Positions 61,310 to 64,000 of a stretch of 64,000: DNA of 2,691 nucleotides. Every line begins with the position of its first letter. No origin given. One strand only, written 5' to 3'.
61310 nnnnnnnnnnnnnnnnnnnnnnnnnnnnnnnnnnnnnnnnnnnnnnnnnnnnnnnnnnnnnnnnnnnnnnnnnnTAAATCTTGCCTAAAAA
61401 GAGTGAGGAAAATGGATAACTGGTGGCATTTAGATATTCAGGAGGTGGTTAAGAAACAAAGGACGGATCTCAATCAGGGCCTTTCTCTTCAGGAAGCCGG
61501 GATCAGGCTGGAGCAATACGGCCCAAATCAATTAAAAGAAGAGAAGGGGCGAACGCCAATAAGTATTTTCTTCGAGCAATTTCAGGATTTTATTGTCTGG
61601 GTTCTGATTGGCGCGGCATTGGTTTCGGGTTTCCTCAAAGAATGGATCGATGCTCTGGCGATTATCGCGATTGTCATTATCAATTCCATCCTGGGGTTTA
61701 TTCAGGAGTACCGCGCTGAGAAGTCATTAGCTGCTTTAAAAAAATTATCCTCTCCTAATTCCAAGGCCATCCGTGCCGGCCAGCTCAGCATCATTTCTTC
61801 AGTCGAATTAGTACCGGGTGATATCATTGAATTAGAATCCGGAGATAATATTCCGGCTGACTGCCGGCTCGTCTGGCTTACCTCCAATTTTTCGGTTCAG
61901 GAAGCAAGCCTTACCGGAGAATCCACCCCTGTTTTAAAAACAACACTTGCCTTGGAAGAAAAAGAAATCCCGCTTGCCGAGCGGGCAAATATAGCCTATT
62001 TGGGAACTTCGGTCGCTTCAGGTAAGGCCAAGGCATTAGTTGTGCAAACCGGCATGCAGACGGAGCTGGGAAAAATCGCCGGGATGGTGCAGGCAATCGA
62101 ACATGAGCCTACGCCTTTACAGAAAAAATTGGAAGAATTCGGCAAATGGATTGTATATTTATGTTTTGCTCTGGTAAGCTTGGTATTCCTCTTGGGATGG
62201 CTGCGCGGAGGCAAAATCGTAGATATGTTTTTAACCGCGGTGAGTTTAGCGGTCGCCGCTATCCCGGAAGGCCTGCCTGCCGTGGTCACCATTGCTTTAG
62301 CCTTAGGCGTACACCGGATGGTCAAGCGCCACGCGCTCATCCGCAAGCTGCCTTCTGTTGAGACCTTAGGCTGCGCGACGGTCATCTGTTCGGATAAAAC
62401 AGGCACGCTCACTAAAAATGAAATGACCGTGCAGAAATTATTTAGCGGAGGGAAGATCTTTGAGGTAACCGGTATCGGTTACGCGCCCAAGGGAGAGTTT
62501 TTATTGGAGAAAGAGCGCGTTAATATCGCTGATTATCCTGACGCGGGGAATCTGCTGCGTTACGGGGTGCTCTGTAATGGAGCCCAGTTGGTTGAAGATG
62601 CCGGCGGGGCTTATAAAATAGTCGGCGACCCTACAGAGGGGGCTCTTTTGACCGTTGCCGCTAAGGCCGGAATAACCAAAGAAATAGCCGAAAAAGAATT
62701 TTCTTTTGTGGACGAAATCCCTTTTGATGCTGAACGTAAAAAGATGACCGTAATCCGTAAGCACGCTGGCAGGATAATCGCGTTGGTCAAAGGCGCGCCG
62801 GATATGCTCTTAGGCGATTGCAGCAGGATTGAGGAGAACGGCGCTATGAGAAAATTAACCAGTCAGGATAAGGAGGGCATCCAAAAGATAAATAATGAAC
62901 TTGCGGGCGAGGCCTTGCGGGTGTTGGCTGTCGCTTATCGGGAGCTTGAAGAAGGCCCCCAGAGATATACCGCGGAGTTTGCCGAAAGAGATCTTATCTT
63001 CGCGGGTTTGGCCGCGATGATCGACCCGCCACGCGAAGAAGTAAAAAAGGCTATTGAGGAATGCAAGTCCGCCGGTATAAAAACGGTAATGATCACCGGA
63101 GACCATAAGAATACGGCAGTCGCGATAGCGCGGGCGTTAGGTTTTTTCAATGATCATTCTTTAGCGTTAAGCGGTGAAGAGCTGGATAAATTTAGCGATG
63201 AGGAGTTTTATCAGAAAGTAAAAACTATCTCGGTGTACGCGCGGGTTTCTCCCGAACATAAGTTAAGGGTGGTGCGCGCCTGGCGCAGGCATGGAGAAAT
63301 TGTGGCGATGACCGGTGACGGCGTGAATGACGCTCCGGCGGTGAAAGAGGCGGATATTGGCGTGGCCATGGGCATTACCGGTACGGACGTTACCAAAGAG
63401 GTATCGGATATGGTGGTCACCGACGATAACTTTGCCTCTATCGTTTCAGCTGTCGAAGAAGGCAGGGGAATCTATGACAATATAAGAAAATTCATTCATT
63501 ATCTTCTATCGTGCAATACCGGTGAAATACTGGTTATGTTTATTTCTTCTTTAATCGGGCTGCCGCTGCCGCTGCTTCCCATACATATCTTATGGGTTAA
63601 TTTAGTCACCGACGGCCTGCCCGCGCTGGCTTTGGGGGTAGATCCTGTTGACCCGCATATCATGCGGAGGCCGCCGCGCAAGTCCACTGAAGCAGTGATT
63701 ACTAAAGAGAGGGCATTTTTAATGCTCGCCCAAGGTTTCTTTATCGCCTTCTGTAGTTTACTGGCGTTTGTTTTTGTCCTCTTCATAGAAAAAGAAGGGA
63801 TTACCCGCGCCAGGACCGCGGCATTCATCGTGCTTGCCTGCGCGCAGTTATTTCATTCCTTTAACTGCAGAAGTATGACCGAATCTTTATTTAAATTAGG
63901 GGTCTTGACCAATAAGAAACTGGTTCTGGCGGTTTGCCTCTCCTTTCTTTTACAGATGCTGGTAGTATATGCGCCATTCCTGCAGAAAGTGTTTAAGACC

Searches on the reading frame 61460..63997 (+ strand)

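Call 63: search_protein_families(library=pfam, proteins=[window:61460-63997:+], max_evalue=0.001)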
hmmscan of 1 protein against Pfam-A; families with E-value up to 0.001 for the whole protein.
window:61460-63997:+ (846 aa): 7 families
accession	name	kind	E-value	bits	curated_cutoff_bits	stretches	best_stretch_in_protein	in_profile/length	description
PF00122.25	E1-E2_ATPase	-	2.5e-51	174.2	28.1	1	96-290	2-181/181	E1-E2 ATPase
PF00689.26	Cation_ATPase_C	-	1.1e-48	165.7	27.3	1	702-846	1-146/175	Cation transporting ATPase, C-terminus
PF13246.12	Cation_ATPase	-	7e-21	74.5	21.7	1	370-457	1-91/91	Cation transport ATPase (P-type)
PF00702.32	Hydrolase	-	8.7e-20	72.4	26.4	1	308-632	3-191/191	haloacid dehalogenase-like hydrolase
PF00690.31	Cation_ATPase_N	-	2.8e-17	62.6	20.4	1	2-56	15-69/69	Cation transporter/ATPase, N-terminus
PF12710.13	HAD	-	5.7e-06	27.3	27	1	487-627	56-187/189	haloacid dehalogenase-like hydrolase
PF08282.18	Hydrolase_3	-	1.1e-05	25.7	20.9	0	613-662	204-252/255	haloacid dehalogenase-like hydrolase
